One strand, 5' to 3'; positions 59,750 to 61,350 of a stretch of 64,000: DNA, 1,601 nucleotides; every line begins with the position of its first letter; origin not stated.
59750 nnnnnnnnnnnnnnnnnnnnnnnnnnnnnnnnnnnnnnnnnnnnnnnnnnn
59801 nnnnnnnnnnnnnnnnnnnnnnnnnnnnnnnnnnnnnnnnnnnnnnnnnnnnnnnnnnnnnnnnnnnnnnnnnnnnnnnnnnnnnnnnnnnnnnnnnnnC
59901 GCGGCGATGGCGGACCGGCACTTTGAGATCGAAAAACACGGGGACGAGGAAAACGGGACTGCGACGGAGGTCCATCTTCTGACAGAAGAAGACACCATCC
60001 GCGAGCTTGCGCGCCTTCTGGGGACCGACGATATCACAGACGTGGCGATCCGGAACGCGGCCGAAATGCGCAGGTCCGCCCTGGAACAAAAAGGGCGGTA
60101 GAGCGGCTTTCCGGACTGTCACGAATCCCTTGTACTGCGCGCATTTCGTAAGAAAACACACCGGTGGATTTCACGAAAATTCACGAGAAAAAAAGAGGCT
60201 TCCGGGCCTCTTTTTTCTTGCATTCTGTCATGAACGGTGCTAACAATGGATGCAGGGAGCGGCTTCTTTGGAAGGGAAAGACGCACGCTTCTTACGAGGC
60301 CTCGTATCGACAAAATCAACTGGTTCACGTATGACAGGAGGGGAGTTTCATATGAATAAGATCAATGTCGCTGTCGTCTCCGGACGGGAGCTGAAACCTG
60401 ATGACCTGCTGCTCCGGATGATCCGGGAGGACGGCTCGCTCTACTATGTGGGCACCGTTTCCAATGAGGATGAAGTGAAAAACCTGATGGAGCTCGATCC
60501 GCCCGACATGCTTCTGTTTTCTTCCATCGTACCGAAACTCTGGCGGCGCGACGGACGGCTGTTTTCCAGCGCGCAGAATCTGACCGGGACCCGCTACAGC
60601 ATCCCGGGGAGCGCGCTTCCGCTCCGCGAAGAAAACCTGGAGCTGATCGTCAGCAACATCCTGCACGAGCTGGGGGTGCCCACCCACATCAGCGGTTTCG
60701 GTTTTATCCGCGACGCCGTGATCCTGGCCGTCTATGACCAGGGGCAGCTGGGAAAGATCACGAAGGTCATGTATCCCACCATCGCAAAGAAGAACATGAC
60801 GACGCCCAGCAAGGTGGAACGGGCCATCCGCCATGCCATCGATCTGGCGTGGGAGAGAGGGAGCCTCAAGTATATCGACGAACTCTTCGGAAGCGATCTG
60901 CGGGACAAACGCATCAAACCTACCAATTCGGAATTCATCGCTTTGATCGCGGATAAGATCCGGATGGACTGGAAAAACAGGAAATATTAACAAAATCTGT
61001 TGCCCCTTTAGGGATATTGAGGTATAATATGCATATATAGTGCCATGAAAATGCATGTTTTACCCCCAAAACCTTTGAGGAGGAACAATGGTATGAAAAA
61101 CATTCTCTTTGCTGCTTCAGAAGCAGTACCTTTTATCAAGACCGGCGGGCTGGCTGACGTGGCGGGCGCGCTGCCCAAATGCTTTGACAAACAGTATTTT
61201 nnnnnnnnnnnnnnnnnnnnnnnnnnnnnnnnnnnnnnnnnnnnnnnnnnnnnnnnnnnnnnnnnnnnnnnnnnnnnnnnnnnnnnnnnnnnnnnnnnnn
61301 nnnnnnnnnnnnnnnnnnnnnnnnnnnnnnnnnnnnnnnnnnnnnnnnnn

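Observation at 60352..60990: Spo0A with a pseudo-receiver domain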

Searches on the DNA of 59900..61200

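Call 33: search_rna_families(source=window, start=59900, end=61200, threshold=evalue, max_evalue=1)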
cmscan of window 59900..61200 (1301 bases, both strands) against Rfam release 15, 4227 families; matches with E-value up to 1: 3.
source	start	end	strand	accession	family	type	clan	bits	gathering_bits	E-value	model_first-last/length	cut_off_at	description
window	60153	60214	+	RF02057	STnc40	Gene; sRNA;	-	21.2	45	0.86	1-70/70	no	Salmonella enterica sRNA STnc40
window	60155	60230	+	RF02621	BSnc120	Gene; sRNA;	-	18.8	114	0.44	1-88/88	no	Brucella sRNA 120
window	60636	60696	-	RF01276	sR53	Gene; snRNA; snoRNA; CD-box;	-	16.3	49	0.54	1-60/60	no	Small nucleolar RNA sR53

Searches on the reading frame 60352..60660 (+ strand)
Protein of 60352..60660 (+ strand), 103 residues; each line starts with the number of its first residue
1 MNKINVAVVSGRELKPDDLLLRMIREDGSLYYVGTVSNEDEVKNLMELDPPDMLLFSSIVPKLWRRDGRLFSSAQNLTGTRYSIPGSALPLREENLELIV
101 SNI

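Call 39: find_homologous_proteins(query=A4, max_evalue=0.001)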
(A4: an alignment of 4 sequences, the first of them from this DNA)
Query A4 (4 sequences) (103 aa, profile of the alignment): 2 proteins with E <= 0.001 among 179 candidates.
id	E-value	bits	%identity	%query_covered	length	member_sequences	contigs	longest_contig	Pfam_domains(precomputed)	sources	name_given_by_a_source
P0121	1.5e-34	136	66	69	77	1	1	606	-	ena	-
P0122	1.2e-26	110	97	64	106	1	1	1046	-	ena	-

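Call 60: search_protein_representatives(alignment_id=A5)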
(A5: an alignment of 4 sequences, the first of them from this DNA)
Query: 4 sequences, 103 profile positions. Proteins with E-value up to 0.001 (for the whole library): 36; up to 1e-10: 5; up to 1e-30: 2. The best 36 are listed.
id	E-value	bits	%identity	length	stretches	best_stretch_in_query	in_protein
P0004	8.1e-55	199.3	-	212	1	1-103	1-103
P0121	6.7e-35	135.4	-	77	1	1-72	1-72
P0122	5.9e-27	109.8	-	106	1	1-66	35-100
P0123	9.7e-13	64.2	-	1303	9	30-79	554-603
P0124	2.1e-12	63.1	-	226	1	1-98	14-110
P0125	1.8e-07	47.3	-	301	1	1-65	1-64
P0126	5.1e-06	42.6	-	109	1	1-66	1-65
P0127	1.3e-05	41.2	-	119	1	1-63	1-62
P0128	2.6e-05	40.3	-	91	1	1-63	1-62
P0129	3.0e-05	40.1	-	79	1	1-63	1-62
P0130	8.2e-05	38.7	-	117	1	1-63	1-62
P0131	9.2e-05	38.6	-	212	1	1-63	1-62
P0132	9.6e-05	38.5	-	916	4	27-102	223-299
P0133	1.2e-04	38.2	-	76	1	1-61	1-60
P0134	1.3e-04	38.0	-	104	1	1-63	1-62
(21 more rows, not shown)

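Call 63: find_encoding_contigs(protein=P0124, flank=10000, max_places=3)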
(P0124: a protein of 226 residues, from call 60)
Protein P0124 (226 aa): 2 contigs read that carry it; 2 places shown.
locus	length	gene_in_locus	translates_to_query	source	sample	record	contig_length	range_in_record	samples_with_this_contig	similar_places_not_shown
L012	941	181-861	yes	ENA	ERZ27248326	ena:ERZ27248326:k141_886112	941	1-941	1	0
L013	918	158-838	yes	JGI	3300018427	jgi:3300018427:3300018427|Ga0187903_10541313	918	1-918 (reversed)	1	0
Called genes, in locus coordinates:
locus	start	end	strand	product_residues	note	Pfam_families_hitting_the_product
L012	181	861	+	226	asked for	PF08769:Spo0A_C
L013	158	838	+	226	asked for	PF08769:Spo0A_C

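Call 64: find_encoding_contigs(protein=P0125, flank=10000, max_places=3)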
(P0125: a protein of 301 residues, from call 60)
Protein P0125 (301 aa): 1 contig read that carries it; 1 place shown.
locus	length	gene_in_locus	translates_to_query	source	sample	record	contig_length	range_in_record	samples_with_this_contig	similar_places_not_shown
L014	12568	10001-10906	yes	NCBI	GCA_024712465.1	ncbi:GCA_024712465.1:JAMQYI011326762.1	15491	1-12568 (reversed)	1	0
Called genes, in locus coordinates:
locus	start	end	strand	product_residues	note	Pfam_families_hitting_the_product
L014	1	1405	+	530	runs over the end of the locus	PF00009:GTP_EFTU, PF22042:EF-G_D2, PF03144:GTP_EFTU_D2, PF16658:RF3_C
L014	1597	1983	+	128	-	PF03780:Asp23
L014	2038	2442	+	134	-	PF01029:NusB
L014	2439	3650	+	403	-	PF13742:tRNA_anti_2, PF01336:tRNA_anti-codon, PF02601:Exonuc_VII_L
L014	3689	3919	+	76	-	PF02609:Exonuc_VII_S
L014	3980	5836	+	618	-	PF13292:DXP_synthase_N, PF02779:Transket_pyr, PF02780:Transketolase_C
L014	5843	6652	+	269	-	PF01479:S4 (weak), PF01728:FtsJ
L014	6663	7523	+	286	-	PF01513:NAD_kinase, PF20143:NAD_kinase_C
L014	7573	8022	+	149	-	PF01316:Arg_repressor, PF02863:Arg_repressor_C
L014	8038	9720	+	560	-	PF02463:SMC_N, PF13175:AAA_15 (weak), PF13476:AAA_23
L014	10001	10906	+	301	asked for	PF08769:Spo0A_C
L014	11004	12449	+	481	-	PF08323:Glyco_transf_5, PF13439:Glyco_transf_4 (faint), PF00534:Glycos_transf_1, PF13692:Glyco_trans_1_4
